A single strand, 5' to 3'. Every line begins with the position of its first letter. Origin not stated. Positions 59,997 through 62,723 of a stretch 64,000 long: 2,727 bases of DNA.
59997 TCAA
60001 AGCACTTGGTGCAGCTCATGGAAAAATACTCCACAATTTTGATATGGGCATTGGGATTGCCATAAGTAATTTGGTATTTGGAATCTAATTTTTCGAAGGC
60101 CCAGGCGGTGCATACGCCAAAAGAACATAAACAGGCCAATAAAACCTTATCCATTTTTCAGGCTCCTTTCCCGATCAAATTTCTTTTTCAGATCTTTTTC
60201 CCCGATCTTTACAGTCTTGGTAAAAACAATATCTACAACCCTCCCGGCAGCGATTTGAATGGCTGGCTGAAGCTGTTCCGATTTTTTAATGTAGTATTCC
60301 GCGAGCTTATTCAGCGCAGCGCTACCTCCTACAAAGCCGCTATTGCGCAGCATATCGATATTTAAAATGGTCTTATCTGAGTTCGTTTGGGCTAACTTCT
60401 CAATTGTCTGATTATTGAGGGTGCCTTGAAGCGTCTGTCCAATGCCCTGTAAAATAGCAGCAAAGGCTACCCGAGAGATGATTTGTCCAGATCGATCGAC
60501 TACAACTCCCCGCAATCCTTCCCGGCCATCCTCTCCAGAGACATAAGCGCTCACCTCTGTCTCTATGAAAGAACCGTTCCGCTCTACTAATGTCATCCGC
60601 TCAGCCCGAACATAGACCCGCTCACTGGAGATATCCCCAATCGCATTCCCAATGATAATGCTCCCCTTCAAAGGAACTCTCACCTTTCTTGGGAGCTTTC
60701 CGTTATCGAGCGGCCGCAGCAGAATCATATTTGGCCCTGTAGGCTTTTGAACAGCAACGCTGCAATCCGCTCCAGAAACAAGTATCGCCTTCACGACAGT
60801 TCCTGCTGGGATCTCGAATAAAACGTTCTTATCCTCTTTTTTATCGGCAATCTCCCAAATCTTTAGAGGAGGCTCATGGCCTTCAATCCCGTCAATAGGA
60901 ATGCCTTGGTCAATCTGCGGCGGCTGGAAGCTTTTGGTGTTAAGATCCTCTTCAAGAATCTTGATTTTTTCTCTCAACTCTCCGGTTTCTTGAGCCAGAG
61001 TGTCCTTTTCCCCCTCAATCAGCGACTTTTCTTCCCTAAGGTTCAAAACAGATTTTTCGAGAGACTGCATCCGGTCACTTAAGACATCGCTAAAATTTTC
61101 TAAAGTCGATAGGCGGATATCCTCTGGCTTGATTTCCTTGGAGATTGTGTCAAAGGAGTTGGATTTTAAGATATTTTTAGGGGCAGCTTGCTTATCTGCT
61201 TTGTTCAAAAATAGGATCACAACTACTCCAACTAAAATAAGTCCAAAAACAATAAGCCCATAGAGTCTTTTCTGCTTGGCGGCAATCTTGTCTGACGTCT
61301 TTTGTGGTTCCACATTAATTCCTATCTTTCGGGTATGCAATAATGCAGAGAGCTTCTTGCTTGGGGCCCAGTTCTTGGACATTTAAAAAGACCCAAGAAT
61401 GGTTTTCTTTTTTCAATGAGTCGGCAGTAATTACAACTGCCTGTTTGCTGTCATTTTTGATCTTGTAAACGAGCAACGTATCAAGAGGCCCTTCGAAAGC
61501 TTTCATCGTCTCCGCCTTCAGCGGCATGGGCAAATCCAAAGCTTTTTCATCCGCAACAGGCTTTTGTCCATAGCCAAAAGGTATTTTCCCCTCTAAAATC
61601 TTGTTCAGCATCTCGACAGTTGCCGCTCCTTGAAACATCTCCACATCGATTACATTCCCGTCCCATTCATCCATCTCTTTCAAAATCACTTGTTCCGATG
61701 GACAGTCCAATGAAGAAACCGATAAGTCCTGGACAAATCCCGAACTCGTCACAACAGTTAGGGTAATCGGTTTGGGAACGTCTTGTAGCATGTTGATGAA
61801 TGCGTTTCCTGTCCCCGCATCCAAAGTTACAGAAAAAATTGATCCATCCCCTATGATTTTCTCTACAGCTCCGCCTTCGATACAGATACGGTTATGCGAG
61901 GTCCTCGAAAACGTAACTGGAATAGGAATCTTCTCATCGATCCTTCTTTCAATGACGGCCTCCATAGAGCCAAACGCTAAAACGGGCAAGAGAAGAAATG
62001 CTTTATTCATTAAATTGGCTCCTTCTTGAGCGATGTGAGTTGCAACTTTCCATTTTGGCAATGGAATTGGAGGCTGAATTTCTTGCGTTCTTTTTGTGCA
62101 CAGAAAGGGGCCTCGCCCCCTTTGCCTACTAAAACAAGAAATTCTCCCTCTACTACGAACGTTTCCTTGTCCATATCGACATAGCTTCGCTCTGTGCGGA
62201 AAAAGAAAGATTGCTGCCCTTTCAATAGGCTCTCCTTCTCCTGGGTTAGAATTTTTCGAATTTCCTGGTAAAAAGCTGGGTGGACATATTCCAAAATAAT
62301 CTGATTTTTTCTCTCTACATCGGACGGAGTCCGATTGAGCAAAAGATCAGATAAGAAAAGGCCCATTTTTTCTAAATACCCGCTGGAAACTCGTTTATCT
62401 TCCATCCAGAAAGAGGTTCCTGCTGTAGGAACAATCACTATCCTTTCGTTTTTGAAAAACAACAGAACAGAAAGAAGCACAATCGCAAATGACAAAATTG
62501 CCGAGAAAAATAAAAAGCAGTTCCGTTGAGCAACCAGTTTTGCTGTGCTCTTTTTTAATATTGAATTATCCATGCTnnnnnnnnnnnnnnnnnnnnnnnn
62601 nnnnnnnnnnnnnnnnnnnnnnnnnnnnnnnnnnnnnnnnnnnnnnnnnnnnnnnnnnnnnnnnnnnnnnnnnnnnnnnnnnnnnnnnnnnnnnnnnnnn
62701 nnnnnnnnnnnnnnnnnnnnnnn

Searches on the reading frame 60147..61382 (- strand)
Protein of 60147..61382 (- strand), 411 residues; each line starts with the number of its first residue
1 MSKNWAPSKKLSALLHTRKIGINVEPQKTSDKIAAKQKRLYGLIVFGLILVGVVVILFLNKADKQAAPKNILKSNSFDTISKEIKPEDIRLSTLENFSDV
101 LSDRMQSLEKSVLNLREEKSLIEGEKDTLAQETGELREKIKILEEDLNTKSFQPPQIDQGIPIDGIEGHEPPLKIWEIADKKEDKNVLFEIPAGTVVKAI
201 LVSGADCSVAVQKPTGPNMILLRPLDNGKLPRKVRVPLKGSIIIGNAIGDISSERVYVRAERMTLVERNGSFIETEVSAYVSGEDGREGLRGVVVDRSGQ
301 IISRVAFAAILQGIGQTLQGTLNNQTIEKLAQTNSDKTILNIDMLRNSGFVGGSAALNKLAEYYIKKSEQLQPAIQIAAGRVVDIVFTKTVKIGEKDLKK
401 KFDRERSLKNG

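Call 28: search_protein_families(library=pfam, proteins=[window:60147-61382:-], max_evalue=0.001)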
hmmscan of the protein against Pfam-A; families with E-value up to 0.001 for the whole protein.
window:60147-61382:- (411 aa): 1 family
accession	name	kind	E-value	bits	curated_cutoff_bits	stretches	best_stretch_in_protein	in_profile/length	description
PF03743.19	TrbI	-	1.2e-28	100.7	35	1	191-391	2-186/188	Bacterial conjugation TrbI-like protein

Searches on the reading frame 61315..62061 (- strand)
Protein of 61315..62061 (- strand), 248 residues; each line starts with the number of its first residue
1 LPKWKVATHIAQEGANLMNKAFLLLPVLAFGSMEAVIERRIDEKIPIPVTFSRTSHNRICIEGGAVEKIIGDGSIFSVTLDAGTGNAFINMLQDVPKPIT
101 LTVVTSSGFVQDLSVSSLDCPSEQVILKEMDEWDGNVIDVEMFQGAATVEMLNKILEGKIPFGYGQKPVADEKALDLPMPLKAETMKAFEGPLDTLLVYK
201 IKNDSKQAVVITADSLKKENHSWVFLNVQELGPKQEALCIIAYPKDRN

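Call 28: search_protein_families(library=pfam, proteins=[window:61315-62061:-], max_evalue=0.001)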
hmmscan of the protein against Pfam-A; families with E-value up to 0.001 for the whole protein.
window:61315-62061:- (248 aa): 2 families
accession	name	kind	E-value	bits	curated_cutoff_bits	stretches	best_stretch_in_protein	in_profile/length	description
PF06586.17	TraK_N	-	4.7e-12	46.6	24.8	1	47-126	8-90/100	TraK N-terminal domain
PF23536.1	TraK_C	-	1e-09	38.9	28.5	1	147-241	15-108/110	TraK C-terminal domain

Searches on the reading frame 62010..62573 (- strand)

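Call 28: search_protein_families(library=pfam, proteins=[window:62010-62573:-], max_evalue=0.001)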
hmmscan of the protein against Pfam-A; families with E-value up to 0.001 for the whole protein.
window:62010-62573:- (187 aa): 1 family
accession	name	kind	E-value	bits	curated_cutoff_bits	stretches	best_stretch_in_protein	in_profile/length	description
PF05309.16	TraE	-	1.6e-37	129.2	24.8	1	1-183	1-181/182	TraE protein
